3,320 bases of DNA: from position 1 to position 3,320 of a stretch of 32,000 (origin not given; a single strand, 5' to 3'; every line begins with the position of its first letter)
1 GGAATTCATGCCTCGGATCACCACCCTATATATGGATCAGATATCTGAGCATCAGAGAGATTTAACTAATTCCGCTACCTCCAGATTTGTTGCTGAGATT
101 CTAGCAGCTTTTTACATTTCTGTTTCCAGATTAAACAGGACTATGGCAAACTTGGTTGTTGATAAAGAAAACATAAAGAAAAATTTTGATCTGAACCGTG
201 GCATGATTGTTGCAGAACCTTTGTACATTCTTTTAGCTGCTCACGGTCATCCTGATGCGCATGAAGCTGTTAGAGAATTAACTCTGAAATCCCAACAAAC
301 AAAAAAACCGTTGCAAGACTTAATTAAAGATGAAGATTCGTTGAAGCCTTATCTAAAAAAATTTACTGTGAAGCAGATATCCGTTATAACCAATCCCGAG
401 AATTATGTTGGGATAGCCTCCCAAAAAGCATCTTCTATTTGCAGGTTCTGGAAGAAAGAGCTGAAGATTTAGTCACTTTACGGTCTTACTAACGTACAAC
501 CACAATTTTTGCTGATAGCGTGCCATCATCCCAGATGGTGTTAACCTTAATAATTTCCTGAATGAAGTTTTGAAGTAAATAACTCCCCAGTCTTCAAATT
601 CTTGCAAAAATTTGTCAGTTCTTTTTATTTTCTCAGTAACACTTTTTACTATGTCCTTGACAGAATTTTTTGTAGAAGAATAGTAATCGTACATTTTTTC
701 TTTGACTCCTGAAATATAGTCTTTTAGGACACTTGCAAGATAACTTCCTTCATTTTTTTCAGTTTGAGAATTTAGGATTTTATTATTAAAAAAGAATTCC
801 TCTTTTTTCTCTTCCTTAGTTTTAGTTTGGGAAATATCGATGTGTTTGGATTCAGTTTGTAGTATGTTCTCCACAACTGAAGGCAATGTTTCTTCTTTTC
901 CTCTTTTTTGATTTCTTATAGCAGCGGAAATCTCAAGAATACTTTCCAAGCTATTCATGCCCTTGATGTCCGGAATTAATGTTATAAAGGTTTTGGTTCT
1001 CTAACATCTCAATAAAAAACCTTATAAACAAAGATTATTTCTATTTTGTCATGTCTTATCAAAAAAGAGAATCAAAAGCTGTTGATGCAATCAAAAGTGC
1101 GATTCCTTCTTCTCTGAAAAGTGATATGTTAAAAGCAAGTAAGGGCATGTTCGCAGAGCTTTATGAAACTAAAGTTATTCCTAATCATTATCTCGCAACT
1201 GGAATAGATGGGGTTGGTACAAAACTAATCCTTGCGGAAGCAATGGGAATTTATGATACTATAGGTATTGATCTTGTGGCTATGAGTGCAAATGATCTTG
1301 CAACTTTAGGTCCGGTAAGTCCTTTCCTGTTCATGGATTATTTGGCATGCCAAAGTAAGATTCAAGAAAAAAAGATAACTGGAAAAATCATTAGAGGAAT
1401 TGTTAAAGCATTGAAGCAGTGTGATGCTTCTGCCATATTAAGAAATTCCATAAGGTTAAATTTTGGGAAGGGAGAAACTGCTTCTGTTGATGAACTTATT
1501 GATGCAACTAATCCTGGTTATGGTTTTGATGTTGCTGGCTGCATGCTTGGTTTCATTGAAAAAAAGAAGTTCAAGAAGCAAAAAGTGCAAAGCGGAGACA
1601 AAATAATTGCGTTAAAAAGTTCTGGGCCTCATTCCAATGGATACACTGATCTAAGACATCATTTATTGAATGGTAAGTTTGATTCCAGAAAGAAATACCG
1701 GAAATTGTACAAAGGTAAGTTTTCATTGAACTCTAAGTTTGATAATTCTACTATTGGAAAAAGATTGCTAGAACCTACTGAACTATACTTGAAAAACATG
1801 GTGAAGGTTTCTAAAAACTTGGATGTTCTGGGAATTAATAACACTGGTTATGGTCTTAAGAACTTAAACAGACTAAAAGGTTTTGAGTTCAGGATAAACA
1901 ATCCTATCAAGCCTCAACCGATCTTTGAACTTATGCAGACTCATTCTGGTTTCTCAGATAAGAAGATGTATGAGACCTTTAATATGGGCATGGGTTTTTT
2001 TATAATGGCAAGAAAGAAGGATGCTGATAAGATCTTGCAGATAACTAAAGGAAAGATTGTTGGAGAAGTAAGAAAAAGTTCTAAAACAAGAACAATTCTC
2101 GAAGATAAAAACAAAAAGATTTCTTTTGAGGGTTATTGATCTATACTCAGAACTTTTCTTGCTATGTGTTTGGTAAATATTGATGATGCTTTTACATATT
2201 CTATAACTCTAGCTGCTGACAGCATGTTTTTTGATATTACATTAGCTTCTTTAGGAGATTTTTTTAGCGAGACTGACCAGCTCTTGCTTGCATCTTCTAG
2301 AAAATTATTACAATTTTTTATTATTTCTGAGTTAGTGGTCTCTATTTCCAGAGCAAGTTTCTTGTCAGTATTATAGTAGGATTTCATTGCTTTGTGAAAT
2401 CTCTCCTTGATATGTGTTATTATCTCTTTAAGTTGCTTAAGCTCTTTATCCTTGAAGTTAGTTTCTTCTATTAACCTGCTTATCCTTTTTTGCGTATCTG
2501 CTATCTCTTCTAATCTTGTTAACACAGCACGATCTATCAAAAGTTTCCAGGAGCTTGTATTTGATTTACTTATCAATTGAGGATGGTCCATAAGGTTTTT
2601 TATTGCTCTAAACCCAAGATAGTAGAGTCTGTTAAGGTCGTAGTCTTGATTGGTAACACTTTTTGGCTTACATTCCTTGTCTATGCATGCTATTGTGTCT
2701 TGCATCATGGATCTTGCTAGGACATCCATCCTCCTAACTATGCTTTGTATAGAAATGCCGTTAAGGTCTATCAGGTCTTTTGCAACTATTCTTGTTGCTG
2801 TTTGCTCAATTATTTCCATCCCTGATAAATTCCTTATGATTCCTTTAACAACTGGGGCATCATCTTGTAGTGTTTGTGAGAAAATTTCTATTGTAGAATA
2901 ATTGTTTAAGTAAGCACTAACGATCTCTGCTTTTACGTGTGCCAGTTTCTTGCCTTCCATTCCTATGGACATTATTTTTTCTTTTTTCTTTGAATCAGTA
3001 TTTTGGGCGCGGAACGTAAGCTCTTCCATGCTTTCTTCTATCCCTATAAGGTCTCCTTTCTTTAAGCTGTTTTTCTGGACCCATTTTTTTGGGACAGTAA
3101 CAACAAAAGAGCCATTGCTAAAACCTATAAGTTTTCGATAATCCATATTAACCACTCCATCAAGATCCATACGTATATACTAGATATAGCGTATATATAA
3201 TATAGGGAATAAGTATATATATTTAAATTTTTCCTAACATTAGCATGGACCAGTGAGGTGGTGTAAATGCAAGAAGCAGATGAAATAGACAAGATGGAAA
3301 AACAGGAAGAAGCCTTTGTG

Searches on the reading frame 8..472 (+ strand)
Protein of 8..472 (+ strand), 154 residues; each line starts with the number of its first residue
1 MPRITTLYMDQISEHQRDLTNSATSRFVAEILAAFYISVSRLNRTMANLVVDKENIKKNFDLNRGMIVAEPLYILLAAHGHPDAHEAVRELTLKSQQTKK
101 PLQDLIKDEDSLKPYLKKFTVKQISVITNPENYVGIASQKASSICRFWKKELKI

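Call 34: search_protein_families(library=pfam, proteins=[window:8-472:+], max_evalue=0.01)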
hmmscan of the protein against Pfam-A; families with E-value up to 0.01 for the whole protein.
window:8-472:+ (154 aa): 2 families
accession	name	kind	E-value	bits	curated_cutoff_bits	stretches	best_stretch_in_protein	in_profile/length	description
PF08328.16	ASL_C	-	5.2e-20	72.1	35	1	13-113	1-99/115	Adenylosuccinate lyase C-terminal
PF10397.14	ADSL_C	-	3.1e-07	31.1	32.7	1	65-139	1-74/79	Adenylosuccinate lyase C-terminus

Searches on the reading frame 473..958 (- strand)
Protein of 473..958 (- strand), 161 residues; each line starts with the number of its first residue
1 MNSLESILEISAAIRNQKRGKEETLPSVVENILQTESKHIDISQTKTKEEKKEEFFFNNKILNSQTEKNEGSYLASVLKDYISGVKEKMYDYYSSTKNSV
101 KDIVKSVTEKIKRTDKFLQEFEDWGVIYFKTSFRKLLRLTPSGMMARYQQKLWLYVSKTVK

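Call 34: search_protein_families(library=pfam, proteins=[window:473-958:-], max_evalue=0.01)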
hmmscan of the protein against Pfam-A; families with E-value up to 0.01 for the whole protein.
window:473-958:- (161 aa): 0 families

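Call 61: find_encoding_contigs(protein=window:473-958:-, flank=10000, max_places=1)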
Protein window:473-958:- (161 aa): 10 contigs read that carry it; 1 place shown.
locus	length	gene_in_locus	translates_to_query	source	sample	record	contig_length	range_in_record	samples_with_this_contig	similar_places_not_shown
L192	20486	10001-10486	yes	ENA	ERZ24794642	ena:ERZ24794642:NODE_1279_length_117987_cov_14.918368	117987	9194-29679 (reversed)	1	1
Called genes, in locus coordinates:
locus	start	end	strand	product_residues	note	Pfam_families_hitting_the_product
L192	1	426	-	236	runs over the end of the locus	PF00702:Hydrolase, PF13419:HAD_2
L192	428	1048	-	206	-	PF01163:RIO1 (weak), PF01636:APH (faint)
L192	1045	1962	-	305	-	PF02951:GSH-S_N, PF08443:RimK, PF02955:GSH-S_ATP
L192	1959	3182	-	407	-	PF08886:GshA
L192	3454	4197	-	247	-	PF01015:Ribosomal_S3Ae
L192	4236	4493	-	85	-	PF04193:PQ-loop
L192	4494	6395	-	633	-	PF02518:HATPase_c, PF00204:DNA_gyraseB, PF01751:Toprim, PF00986:DNA_gyraseB_C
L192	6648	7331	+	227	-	-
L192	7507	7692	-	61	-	-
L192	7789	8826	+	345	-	PF01895:PhoU (faint)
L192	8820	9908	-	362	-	PF00586:AIRS, PF02769:AIRS_C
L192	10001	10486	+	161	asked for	-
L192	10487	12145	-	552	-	PF00206:Lyase_1, PF08328:ASL_C, PF10397:ADSL_C (weak)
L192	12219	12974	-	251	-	PF00459:Inositol_P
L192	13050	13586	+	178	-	-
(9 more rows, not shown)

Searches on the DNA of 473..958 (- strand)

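Call 63: search_rna_families(sources=[L192, L193], threshold=evalue, max_evalue=1)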
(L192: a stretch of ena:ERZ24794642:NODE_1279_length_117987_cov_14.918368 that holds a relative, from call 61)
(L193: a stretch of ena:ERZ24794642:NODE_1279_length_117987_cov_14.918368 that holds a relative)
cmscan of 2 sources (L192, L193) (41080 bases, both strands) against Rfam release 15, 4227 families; matches with E-value up to 1: 1.
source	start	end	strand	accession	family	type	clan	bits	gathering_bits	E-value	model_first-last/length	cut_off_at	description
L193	14560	14649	+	RF03082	dinG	Gene; sRNA;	-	28.7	46.9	0.52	1-87/87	no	dinG RNA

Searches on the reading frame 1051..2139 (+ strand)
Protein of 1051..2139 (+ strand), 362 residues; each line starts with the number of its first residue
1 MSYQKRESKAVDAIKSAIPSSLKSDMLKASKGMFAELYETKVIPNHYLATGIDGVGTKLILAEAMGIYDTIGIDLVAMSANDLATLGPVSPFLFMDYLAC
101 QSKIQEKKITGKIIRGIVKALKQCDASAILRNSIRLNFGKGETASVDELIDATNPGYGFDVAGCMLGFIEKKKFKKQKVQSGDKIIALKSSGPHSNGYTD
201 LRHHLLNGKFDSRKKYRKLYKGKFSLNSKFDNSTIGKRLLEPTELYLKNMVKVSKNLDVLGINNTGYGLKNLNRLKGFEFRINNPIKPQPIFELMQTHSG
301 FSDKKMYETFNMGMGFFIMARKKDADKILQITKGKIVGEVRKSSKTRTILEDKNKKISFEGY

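Call 34: search_protein_families(library=pfam, proteins=[window:1051-2139:+], max_evalue=0.01)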
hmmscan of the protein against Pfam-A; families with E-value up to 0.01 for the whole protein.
window:1051-2139:+ (362 aa): 2 families
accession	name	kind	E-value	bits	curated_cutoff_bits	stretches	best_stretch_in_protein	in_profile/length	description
PF02769.27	AIRS_C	-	1.2e-10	42.2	23.1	1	180-347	1-152/156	AIR synthase related protein, C-terminal domain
PF00586.29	AIRS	-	3.8e-09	37.4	24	1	44-127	11-88/112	AIR synthase related protein, N-terminal domain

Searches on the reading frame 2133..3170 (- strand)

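Call 9: search_protein_families(library=pfam, proteins=[window:2133-3170:-])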
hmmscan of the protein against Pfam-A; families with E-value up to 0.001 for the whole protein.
window:2133-3170:- (345 aa): 2 families
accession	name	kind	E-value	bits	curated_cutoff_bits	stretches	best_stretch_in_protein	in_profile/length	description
PF01895.24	PhoU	-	1.1e-06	29.4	23.5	0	145-233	1-88/89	PhoU domain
PF04014.23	MazE_antitoxin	-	0.00048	20.5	24.7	1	20-46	6-32/48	Antidote-toxin recognition MazE, bacterial antitoxin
